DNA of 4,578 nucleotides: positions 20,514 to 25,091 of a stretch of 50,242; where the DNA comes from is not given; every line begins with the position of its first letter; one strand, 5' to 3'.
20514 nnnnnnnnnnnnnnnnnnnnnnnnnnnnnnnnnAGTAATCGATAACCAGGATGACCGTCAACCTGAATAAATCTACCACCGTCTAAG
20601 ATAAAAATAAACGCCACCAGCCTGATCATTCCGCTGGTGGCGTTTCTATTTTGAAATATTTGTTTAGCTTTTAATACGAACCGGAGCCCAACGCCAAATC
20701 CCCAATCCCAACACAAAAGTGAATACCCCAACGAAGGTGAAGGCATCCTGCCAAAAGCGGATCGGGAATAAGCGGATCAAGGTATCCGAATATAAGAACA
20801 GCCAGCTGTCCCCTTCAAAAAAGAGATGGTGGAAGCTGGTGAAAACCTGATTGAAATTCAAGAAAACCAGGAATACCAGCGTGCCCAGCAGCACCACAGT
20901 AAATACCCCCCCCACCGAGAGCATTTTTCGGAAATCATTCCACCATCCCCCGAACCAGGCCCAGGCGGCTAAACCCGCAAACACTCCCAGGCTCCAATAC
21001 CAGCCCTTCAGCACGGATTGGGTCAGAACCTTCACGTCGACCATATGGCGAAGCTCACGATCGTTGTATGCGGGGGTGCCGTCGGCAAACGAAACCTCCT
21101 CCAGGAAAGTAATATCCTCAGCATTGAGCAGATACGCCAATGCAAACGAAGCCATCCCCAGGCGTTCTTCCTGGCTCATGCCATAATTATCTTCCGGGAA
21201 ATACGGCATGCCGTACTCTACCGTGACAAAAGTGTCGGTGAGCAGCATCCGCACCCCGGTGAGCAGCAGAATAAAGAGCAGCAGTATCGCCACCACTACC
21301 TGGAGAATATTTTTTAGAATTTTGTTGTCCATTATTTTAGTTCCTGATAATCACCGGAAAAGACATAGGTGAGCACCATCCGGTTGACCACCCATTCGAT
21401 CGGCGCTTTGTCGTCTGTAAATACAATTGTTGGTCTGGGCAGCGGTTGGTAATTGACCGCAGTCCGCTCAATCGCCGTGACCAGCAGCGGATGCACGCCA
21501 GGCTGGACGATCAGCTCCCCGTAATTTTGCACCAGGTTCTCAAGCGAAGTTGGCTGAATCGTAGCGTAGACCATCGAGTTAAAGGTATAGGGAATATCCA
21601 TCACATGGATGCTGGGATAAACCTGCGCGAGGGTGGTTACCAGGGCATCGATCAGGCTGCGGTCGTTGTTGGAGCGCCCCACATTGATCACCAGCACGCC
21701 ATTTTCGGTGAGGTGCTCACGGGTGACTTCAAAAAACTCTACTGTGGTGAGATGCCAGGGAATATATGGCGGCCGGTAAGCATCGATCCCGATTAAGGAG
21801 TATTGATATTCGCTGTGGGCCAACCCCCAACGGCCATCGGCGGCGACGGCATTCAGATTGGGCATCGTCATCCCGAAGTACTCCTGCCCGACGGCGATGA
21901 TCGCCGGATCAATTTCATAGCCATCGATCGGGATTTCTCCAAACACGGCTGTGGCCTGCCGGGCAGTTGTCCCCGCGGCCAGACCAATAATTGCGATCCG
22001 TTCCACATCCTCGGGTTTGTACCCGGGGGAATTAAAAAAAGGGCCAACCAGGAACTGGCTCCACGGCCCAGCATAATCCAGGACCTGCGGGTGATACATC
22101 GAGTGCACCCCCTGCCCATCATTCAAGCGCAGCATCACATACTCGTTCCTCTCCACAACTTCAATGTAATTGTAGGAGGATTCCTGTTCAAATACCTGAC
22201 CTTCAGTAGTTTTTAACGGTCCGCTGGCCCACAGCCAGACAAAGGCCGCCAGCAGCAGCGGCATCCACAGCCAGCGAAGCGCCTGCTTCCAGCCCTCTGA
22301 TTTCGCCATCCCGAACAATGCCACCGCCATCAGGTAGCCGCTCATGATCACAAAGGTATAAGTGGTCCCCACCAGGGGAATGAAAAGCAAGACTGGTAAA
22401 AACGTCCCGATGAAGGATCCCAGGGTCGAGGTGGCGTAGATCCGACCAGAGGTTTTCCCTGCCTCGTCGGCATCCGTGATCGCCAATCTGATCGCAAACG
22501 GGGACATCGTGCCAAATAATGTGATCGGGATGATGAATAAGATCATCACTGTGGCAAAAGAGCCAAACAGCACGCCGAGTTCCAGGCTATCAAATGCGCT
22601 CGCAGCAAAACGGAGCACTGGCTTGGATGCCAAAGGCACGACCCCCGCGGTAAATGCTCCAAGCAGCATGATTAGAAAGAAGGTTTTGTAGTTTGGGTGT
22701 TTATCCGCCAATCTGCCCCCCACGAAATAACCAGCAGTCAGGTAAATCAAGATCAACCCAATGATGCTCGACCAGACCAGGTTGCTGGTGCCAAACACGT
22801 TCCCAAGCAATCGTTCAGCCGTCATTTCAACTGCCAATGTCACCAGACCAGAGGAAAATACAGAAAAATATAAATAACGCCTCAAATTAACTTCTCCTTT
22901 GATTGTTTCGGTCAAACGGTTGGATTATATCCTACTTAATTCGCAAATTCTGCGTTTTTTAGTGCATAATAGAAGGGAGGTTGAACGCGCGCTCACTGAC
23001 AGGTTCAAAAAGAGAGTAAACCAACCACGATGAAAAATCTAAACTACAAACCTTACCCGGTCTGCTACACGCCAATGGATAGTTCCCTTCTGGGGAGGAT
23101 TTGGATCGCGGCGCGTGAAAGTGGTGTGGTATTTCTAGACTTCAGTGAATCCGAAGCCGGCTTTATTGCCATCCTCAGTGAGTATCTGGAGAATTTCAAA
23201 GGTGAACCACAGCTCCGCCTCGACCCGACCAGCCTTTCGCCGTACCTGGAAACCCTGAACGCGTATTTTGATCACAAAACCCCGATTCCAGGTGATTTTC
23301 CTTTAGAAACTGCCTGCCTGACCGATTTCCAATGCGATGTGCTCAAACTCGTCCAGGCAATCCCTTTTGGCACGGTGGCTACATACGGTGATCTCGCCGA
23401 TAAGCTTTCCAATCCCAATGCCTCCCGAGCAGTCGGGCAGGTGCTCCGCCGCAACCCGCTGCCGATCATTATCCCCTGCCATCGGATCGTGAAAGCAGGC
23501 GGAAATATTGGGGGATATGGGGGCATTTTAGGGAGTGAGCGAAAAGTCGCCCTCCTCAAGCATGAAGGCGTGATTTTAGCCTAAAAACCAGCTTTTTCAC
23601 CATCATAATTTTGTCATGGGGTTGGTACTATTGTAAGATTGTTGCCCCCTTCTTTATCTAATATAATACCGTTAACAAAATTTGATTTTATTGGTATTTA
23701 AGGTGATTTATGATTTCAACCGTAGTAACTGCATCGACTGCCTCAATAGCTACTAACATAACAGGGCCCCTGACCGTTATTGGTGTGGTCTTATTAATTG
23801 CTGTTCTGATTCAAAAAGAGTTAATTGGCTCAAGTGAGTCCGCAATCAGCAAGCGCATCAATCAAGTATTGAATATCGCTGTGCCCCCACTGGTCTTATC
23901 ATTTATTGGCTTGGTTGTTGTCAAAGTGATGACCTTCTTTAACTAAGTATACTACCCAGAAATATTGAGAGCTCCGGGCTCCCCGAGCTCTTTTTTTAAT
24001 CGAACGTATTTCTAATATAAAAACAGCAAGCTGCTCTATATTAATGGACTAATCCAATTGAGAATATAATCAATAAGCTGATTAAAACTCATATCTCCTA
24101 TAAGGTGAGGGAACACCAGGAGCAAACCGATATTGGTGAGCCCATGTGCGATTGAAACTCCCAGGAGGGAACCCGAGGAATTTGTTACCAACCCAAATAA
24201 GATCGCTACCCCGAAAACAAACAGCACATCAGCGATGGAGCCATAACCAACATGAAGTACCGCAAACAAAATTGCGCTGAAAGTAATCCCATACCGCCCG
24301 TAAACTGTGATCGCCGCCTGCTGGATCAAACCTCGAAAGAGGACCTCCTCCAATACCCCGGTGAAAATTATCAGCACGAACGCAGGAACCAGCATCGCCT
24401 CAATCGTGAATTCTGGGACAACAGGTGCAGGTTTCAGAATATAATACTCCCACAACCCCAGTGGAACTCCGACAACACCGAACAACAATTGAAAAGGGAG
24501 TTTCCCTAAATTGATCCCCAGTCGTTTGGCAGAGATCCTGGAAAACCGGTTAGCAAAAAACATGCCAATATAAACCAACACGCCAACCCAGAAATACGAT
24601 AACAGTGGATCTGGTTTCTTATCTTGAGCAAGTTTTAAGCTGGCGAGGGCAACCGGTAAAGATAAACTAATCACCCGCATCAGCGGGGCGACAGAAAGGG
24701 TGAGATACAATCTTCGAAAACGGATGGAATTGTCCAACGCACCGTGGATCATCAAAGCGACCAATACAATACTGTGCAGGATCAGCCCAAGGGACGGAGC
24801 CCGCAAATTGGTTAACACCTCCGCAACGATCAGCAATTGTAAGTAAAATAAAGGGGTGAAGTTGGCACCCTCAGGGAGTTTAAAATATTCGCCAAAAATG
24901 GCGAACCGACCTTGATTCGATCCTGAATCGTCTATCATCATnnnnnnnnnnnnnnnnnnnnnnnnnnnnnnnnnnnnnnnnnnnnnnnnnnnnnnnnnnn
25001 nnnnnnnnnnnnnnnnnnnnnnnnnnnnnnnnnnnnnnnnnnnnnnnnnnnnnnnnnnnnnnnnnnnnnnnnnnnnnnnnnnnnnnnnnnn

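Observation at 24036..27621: Coupled module of giant polytopic protein, DUF1616-like protein and CPBP protease: candidate surface-protein glycosylation and processing unit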

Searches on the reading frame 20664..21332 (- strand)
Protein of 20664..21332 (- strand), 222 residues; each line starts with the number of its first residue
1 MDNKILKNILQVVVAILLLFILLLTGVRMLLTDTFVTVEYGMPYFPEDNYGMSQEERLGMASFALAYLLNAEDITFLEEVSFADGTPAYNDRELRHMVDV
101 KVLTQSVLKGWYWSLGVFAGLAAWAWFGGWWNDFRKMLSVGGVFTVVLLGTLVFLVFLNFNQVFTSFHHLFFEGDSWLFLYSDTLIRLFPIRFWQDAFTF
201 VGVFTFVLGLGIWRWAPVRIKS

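Call 4: search_protein_families(library=pfam, proteins=[window:20664-21332:-], max_evalue=0.01)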
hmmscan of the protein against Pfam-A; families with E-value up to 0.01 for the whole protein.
window:20664-21332:- (222 aa): 2 families
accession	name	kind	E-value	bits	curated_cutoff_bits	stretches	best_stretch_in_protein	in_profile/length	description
PF07314.17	Lit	-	1.2e-22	81.3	24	1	13-194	2-176/176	Lipoprotein intramolecular transacylase Lit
PF14110.11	DUF4282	-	0.00061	20.8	27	1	102-158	7-61/86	Domain of unknown function (DUF4282)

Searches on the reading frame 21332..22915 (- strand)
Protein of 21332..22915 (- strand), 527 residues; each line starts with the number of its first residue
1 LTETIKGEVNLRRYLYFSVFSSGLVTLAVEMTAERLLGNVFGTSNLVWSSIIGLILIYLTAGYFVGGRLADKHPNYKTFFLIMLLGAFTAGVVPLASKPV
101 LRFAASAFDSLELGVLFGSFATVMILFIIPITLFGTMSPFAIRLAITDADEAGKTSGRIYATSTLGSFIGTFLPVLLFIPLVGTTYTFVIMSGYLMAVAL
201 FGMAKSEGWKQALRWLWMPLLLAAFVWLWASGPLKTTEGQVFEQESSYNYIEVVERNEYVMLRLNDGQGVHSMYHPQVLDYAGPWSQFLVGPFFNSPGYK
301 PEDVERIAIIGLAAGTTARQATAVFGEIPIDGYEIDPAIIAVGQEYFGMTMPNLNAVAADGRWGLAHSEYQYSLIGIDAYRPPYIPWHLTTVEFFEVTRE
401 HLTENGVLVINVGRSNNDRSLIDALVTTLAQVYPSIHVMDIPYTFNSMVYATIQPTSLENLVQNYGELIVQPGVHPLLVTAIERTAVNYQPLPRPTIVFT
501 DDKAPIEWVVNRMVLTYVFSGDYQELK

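Call 4: search_protein_families(library=pfam, proteins=[window:21332-22915:-], max_evalue=0.01)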
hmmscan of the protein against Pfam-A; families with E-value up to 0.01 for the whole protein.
window:21332-22915:- (527 aa): 2 families
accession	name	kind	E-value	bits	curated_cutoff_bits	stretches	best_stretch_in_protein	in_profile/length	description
PF07690.21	MFS_1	-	0.00036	20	33.4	1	15-171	207-347/347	Major Facilitator Superfamily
PF01564.23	Spermine_synth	-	0.0014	18.7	22.9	1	303-452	18-174/186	Spermine/spermidine synthase domain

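Call 5: search_protein_families(library=ncbifam, proteins=[window:21332-22915:-], max_evalue=0.01)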
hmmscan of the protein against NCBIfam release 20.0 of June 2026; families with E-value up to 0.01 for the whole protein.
window:21332-22915:- (527 aa): 5 families
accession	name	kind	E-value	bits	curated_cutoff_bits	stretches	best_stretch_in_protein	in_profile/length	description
NF037959.1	MFS_SpdSyn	subfamily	1.7e-53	182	40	1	26-507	4-478/480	fused MFS/spermidine synthase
NF003380.0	PRK04457.1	equivalog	8.7e-12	44.6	304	1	303-426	69-195/265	polyamine aminopropyltransferase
NF002956.0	PRK03612.1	equivalog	9.4e-10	37.5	472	1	10-431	17-436/522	polyamine aminopropyltransferase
NF002010.0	PRK00811.1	equivalog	9.7e-10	38.1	260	1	302-443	77-224/287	polyamine aminopropyltransferase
TIGR00417.1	speE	equivalog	0.00015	21.2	249.55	1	304-441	73-217/271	spermidine synthase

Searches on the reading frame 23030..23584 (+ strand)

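Call 4: search_protein_families(library=pfam, proteins=[window:23030-23584:+], max_evalue=0.01)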
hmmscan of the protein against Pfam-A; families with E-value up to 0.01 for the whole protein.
window:23030-23584:+ (184 aa): 2 families
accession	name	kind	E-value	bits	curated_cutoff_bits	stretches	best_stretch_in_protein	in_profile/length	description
PF01035.26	DNA_binding_1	-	9.1e-31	106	27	1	99-181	1-81/81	6-O-methylguanine DNA methyltransferase, DNA binding domain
PF02870.21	Methyltransf_1N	-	5.9e-07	30.4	21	1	12-93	2-70/71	6-O-methylguanine DNA methyltransferase, ribonuclease-like domain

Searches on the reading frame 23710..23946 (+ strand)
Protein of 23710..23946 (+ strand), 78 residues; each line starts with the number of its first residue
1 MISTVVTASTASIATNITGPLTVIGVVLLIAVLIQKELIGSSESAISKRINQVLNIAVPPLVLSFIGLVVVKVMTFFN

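Call 30: search_protein_families(library=pfam, proteins=[window:23710-23946:+], max_evalue=1)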
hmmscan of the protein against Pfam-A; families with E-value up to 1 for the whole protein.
window:23710-23946:+ (78 aa): 1 family
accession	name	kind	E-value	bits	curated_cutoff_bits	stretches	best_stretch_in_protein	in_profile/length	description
PF22032.1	Hen1_N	-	0.061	13.4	27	1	15-64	146-197/222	Hen1 N-terminal domain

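Call 84: search_protein_families(library=ncbifam, proteins=[window:23710-23943:+], max_evalue=0.001)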
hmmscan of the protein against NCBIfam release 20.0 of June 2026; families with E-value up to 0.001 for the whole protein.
window:23710-23943:+ (78 aa): 0 families

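Call 100: search_protein_families(library=padloc, proteins=[window:23710-23946:+], max_evalue=0.01)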
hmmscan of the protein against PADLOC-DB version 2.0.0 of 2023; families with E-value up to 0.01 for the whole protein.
window:23710-23946:+ (78 aa): 0 families

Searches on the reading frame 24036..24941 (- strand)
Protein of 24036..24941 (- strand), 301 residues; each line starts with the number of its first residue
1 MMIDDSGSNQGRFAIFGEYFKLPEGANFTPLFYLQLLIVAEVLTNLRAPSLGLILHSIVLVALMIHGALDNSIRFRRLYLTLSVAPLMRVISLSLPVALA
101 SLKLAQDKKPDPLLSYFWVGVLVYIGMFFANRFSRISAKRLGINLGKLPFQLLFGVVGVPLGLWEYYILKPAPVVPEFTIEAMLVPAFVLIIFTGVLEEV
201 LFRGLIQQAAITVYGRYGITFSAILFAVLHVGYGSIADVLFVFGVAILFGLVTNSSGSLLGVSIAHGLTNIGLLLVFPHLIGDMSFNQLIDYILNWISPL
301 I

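Call 4: search_protein_families(library=pfam, proteins=[window:24036-24941:-], max_evalue=0.01)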
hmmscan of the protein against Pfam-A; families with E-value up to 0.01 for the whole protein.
window:24036-24941:- (301 aa): 1 family
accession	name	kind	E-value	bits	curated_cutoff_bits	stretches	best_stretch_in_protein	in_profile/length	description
PF02517.21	Rce1-like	-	7.8e-15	55.4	22.4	1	184-271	5-92/93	Type II CAAX prenyl endopeptidase Rce1-like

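Call 5: search_protein_families(library=ncbifam, proteins=[window:24036-24941:-], max_evalue=0.01)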
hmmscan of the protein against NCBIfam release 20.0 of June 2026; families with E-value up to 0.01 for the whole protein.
window:24036-24941:- (301 aa): 6 families
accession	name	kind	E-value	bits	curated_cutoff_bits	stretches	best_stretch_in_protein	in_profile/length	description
NF033192.3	CPBP_JDVT_MrtJ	equivalog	6.3e-10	39.6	75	1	188-275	2-97/98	JDVT-CTERM system glutamic-type intramembrane protease MrtJ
NF041647.1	ABC_perm_CPBP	equivalog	1.8e-08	33.6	435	1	183-274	542-631/636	ABC transporter permease subunit/CPBP intramembrane protease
NF040589.1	CPBP_Synerg_MrtS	equivalog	1.8e-06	28.2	130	1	192-279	81-169/170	Synerg-CTERM system glutamic-type intramembrane protease MrtS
NF040914.1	Mrt_core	domain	6.2e-06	26.2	100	1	193-276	10-104/108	myxosortase family intramembrane protease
NF040593.1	CPBP_fam_MrtX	exception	0.0024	17.7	180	1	195-272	151-228/238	myxosortase MrtX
NF040674.1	CPBP_fam_MrtP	equivalog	0.0039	16.7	250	1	195-279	257-352/354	myxosortase MrtP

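Call 100: search_protein_families(library=padloc, proteins=[window:24036-24941:-], max_evalue=0.01)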
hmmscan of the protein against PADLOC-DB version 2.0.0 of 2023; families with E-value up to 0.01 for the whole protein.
window:24036-24941:- (301 aa): 0 families
